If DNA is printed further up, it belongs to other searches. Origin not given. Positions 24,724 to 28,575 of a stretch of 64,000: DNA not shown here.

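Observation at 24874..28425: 1183-aa PLD-nuclease / Ski2-Hel308-like helicase fusion encoded convergently at the end of the provirus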

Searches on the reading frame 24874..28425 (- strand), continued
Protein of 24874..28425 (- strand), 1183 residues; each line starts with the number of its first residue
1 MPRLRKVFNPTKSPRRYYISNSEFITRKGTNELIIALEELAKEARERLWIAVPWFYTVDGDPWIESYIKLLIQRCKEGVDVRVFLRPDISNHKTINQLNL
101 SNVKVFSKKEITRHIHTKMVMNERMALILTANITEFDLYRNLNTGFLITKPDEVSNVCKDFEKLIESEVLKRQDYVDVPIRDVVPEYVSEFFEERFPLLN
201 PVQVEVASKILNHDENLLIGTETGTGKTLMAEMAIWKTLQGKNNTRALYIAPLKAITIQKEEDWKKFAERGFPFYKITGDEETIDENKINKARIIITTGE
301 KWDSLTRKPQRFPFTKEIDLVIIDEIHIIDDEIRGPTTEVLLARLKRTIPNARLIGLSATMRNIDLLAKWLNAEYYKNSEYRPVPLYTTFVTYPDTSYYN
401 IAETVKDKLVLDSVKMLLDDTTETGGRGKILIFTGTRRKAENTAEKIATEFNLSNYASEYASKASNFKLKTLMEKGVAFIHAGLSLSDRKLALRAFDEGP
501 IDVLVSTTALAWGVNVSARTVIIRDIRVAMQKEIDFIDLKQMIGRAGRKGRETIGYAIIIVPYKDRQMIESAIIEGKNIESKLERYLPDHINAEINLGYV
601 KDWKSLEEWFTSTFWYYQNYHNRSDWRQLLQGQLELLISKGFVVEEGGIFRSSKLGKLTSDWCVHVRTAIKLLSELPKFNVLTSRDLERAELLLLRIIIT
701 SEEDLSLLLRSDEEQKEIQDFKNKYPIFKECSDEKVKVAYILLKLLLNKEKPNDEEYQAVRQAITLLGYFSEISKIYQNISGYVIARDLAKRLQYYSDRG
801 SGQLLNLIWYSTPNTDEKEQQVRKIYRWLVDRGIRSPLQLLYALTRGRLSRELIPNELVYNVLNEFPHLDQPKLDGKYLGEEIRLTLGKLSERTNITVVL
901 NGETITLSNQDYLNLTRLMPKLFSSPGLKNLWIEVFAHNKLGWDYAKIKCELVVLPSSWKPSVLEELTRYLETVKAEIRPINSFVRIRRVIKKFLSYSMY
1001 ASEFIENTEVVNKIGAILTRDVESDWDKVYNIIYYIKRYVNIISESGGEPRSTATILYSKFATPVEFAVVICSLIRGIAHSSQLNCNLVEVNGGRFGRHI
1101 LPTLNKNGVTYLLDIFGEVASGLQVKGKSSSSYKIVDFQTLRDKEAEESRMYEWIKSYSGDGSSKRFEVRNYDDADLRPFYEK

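Call 68: predict_structure(alignment_id=A1)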
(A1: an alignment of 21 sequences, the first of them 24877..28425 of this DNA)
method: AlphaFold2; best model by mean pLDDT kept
length: 1183 residues; sequences in the alignment: 21
mean_pLDDT: 75.9   pTM: 0.49
mean pLDDT of the five models: 75.9, 70.8, 70.3, 66.7, 64.9
residues with pLDDT >= 90: 283; 70-90: 565; 50-70: 189; < 50: 146
segments of 3 or more residues with pLDDT < 50: 1-13, 328-334, 383-386, 391-396, 420-427, 497-582, 615-623
pLDDT, mean of each block of 10 residues (from residue 1): 30 66 83 90 90 61 83 86 72 71 71 70 90 80 87 86 71 64 84 82 83 84 67 89 84 64 82 80 78 86 79 87 68 50 81 83 71 74 49 51 60 57 46 57 77 58 76 75 63 55 35 32 41 37 30 26 31 32 65 77 81 46 66 91 91 89 84 90 84 93 70 86 92 91 84 72 91 91 94 90 94 83 93 91 90 91 90 90 87 84 79 88 85 90 91 91 92 70 79 85 88 92 88 91 77 89 91 88 81 80 87 86 70 77 73 84 79 82 66
secondary structure, 60 per line:
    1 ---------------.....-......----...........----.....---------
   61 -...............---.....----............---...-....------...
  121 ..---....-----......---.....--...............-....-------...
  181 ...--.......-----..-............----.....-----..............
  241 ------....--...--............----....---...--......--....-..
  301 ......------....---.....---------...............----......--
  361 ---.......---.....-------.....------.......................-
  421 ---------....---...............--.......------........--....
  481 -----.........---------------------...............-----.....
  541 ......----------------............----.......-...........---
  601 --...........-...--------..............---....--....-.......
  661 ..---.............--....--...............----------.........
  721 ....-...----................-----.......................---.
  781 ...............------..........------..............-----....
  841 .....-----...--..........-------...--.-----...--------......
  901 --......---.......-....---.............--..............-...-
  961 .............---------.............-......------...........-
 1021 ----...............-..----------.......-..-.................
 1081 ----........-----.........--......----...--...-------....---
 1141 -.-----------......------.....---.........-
elements in order (helices of 4 or more, strands of 3 or more residues): E16-20 H22-27 H32-42 E47-51 H62-76 E80-84 H89-100 E104-106 E118-122 E126-129 H135-140 E144-148 H151-164 H167-170 H180-183 H186-192 H201-212 E217-221 H227-240 E247-250 H258-269 E274-277 H286-291 E294-297 H299-306 H313-316 E320-324 H334-348 E353-358 H364-370 E374-378 H386-390 H397-419 E430-433 H437-451 H454-460 H467-474 E477-480 H486-494 H516-530 H536-546 H563-574 H579-585 H587-597 H603-613 H626-639 E643-646 E649-652 H654-662 H666-678 H681-684 H687-701 H712-724 H733-748 H754-776 H780-795 H802-811 H818-831 H837-845 H856-865 E873-875 E884-886 E895-900 E903-908 E912-914 H915-918 H920-923 E927-939 E942-955 H961-973 H983-995 H997-1002 H1009-1019 H1025-1039 H1053-1059 H1064-1080 E1085-1092 E1098-1106 E1109-1114 E1124-1126 E1134-1137 H1154-1159 E1166-1170 H1174-1182

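Call 71: fold_search(model_id=the predicted structure, library=pdb)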
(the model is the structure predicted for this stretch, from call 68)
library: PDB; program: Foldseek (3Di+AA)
matches with E <= 10: 1424; with E <= 0.001: 522
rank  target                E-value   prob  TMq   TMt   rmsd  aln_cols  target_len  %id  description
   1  8h6k_5D               2.8e-25  1.00  0.21  0.16  33.5      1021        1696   20  Cryo-EM structure of human exon-defined spliceosome in the mature B state. (released 2024-05-01)
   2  7a5p_q                3.2e-25  1.00  0.20  0.14  30.2       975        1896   18  Human C Complex Spliceosome - Medium-resolution PERIPHERY (released 2020-10-14)
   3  7bdk_B                3.6e-25  1.00  0.21  0.16  31.4       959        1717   18  Human Brr2 Helicase Region in complex with C-tail deleted Jab1 and ADP (released 2021-06-09)
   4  5o9z_C                4.3e-25  1.00  0.21  0.15  30.5       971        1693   18  Cryo-EM structure of a pre-catalytic human spliceosome primed for activation (B complex) (released 2017-08-16)
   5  5dca_A                6.0e-25  1.00  0.21  0.14  30.4       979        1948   19  Crystal structure of yeast full length Brr2 in complex with Prp8 Jab1 domain (released 2015-12-16)
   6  8r0a_B                7.9e-25  1.00  0.20  0.14  30.1       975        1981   19  Cryo-EM structure of the cross-exon pre-B+5'ss complex (released 2024-05-22)
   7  6ahd_D                1.5e-24  1.00  0.20  0.15  29.6       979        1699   18  The Cryo-EM Structure of Human Pre-catalytic Spliceosome (B complex) at 3.8 angstrom resolution (released 2018-11-14)
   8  6ah0_D                1.8e-24  1.00  0.20  0.14  29.9       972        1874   19  The Cryo-EM Structure of the Precusor of Human Pre-catalytic Spliceosome (pre-B complex) (released 2018-11-14)
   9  5yzg_D                1.8e-24  1.00  0.20  0.14  30.0       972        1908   19  The Cryo-EM Structure of Human Catalytic Step I Spliceosome (C complex) at 4.1 angstrom resolution (released 2018-08-08)
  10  5m52_B                1.9e-24  1.00  0.21  0.15  35.5      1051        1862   19  Crystal structure of yeast Brr2 full-lenght in complex with Prp8 Jab1 domain (released 2016-12-07)
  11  7bdj_B                2.8e-24  1.00  0.20  0.15  31.2       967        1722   19  Human Brr2 Helicase Region in complex with C-tail deleted Jab1 and mant-ATPgammaS (released 2021-06-09)
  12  8rc0_B                3.4e-24  1.00  0.21  0.15  30.3       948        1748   20  Structure of the human 20S U5 snRNP (released 2024-03-27)
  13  7os1_B                4.3e-24  1.00  0.20  0.15  30.3       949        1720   20  Cryo-EM structure of Brr2 in complex with Fbp21 (released 2022-02-23)
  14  5urm_A                4.3e-24  1.00  0.21  0.16  31.4      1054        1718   20  Crystal structure of human BRR2 in complex with T-1206548 (released 2017-07-19)
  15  9b15_A                4.5e-24  1.00  0.18  0.29  28.7       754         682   26  Superfamily 2 helicase Hel308 containing the beta-hairpin from DNA pol theta helicase-like domain (released 2025-03-19)
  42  2p6r_A                1.1e-22  1.00  0.18  0.29  28.6       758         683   26  Crystal structure of superfamily 2 helicase Hel308 in complex with unwound DNA (released 2007-06-12)
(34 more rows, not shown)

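Call 81: search_protein_families(library=pfam, proteins=[L011:2475-5231:+, L011:5233-8142:+, L011:8164-8796:+, L011:8941-9225:+, L011:2074-2379:+, L011:37-429:+, L011:495-803:+], max_evalue=0.01)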
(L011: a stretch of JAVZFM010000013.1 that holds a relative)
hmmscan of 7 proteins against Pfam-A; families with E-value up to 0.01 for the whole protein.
L011:2475-5231:+ (918 aa): 3 families
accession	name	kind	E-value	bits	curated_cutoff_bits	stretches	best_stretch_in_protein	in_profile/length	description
PF01411.24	tRNA-synt_2c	-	1.3e-123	413.9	30.3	1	64-596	1-552/552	tRNA synthetases class II (A)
PF07973.19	tRNA_SAD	-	7.2e-16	58.3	24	1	695-737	1-43/44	Threonyl and Alanyl tRNA synthetase second additional domain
PF02272.25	DHHA1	-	4.6e-09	37.1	25.9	1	814-915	3-102/102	DHHA1 domain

L011:5233-8142:+ (969 aa): 5 families
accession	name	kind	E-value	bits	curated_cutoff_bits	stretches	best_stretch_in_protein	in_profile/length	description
PF00133.28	tRNA-synt_1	-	1.2e-41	143.4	22.7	1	10-668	1-413/414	tRNA synthetases class I (I, L, M and V)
PF09334.17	tRNA-synt_1g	-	1.1e-28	100.5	20.1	2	33-110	2-79/391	tRNA synthetases class I (M)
PF08264.19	Anticodon_1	-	4.2e-26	92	25.1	1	706-842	1-145/148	Anticodon-binding domain of tRNA ligase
PF01406.26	tRNA-synt_1e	-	7.3e-15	55.5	27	2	586-674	211-297/301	tRNA synthetases class I (C) catalytic domain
PF13603.12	tRNA-synt_1_2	-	5e-13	49.4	25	1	215-320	23-127/185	Leucyl-tRNA synthetase, editing domain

L011:8164-8796:+ (210 aa): 0 families

L011:8941-9225:+ (94 aa): 0 families

L011:2074-2379:+ (101 aa): 2 families
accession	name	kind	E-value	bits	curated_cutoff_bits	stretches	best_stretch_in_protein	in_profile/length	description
PF00428.24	Ribosomal_60s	-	4.7e-17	62.7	28.1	1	17-100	2-88/88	60s Acidic ribosomal protein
PF19296.4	RelA_AH_RIS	-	0.0087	16.6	23.8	0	20-91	31-101/185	RelA/SpoT, AH and RIS domains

L011:37-429:+ (130 aa): 2 families
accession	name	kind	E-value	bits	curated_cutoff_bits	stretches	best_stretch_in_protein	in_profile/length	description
PF03129.25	HGTP_anticodon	-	2.3e-19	69.8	21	1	37-125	2-93/94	Anticodon binding domain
PF12745.12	HGTP_anticodon2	-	2.6e-05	24.3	24.4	1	47-120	19-97/261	Anticodon binding domain of tRNAs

L011:495-803:+ (102 aa): 7 families
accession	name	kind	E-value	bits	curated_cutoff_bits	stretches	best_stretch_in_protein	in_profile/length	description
PF25212.1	HVO_A0114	-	2.5e-07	30.8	27.6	1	9-79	9-77/84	HVO_A0114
PF01022.26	HTH_5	-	3.2e-07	30.6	22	1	22-69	1-46/47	Bacterial regulatory protein, arsR family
PF12840.13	HTH_20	-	3.3e-05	24.2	27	1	20-69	1-49/51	Helix-turn-helix domain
PF08279.18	HTH_11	-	8.9e-05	22.7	25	1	25-70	2-46/55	HTH domain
PF01978.25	TrmB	-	0.00062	20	25.6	1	35-72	19-56/68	Sugar-specific transcriptional regulator TrmB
PF01475.25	FUR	-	0.0017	19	23.1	1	35-83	20-75/121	Ferric uptake regulator family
PF14493.12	HTH_40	-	0.0036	18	27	0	36-95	10-65/89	Helix-turn-helix domain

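Call 88: search_protein_families(library=phrogs, proteins=[window:24874-28425:-], max_evalue=0.001)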
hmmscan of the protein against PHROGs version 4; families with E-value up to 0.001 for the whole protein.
window:24874-28425:- (1183 aa): 7 families
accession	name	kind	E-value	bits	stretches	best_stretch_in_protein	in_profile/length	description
phrog_6819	-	DNA, RNA and nucleotide metabolism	2e-76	258.8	1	187-726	9-516/645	Holliday junction branch migration helicase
phrog_16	-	DNA, RNA and nucleotide metabolism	6e-29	101.9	1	172-570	249-605/986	DNA helicase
phrog_62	-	DNA, RNA and nucleotide metabolism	8.5e-17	60.9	1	199-360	697-848/1881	DNA helicase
phrog_31517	-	unknown function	3.3e-14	52.6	2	466-564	636-737/1191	-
phrog_35989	-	unknown function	2.7e-10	40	1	464-561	433-530/860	-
phrog_9329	-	unknown function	1.7e-07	32.5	1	35-178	12-144/236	-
phrog_16694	-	unknown function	3.6e-06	26.2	1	209-327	289-410/1010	-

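Call 89: search_dna_similar(query=window:24874-28425:-, collection=phages, mode=protein, max_rows=25)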
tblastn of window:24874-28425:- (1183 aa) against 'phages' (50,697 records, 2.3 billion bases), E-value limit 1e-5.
Records with a match: 20; places in all: 20; records where one place covers at least 80% of the query: 0.
Best place of each record, by identity: <60% 20.
By first word of the organism name: Betalipothrixvirus 10; Sulfolobus 3; Saccharolobus 2; uncultured 1; Microcystis 1; Los 1; Bacteriophage 1; Klebsiella 1.
By host as written in the record: - 9; Acidianus convivator 3; Sulfolobus islandicus 2; Saccharolobus shibatae 1201-1 2; Acidianus uzoniensis 2; Microcystis viridis 1; Klebsiella pneumoniae 1.
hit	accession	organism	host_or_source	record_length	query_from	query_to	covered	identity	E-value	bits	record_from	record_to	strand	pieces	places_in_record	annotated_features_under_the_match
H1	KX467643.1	Sulfolobus islandicus filamentous virus 2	Sulfolobus islandicus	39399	199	681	41%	28.6%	2e-23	114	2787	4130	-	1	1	SIFV2_gp06: lipothrixviral Holliday junction branch migration helicase | SIFV2_gp07: conserved lipothrixviral protein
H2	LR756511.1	uncultured phage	metagenomic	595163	196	660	39%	28.4%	8e-29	132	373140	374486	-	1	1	record has no annotation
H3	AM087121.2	Betalipothrixvirus pozzuoliense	-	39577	199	559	31%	32.4%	2e-24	117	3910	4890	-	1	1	putative helicase | conserved hypothetical protein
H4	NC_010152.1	Betalipothrixvirus pozzuoliense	Acidianus convivator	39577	199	559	31%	32.4%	2e-24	117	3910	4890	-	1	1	Holliday junction branch migration helicase | hypothetical protein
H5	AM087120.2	Betalipothrixvirus acidiani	-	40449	199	559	31%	32.2%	9e-25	119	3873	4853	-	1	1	putative helicase | conserved hypothetical protein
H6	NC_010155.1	Betalipothrixvirus acidiani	-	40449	199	559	31%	32.2%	9e-25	119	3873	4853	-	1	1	Holliday junction branch migration helicase | hypothetical protein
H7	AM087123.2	Betalipothrixvirus puteoliense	-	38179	199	559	31%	31.8%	3e-25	120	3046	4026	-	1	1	putative helicase | conserved hypothetical protein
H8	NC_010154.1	Betalipothrixvirus puteoliense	Acidianus convivator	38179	199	559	31%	31.8%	3e-25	120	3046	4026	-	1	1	Holliday junction branch migration helicase | hypothetical protein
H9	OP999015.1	Saccharolobus shibatae filamentous virus 3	Saccharolobus shibatae 1201-1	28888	187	595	35%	28.0%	7e-20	102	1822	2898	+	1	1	hypothetical protein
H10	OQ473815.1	Saccharolobus shibatae rod virus 2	Saccharolobus shibatae 1201-1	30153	187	595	35%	28.0%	7e-20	102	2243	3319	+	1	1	hypothetical protein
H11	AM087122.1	Betalipothrixvirus pezzuloense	-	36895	199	559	31%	31.5%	1e-22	112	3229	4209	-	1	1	putative helicase | conserved hypothetical protein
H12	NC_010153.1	Betalipothrixvirus pezzuloense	Acidianus convivator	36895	199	559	31%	31.5%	1e-22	112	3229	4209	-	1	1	Holliday junction branch migration helicase | hypothetical protein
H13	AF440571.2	Sulfolobus islandicus filamentous virus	-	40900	199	559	31%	30.9%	5e-20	103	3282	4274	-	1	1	SIFV0007: putative helicase | SIFV0008: hypothetical protein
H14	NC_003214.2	Sulfolobus islandicus filamentous virus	Sulfolobus islandicus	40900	199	559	31%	30.9%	5e-20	103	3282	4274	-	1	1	Holliday junction branch migration helicase | hypothetical protein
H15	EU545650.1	Betalipothrixvirus uzonense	Acidianus uzoniensis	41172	199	559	31%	30.0%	6e-20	103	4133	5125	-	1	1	putative Holliday junction branch migration helicase | hypothetical protein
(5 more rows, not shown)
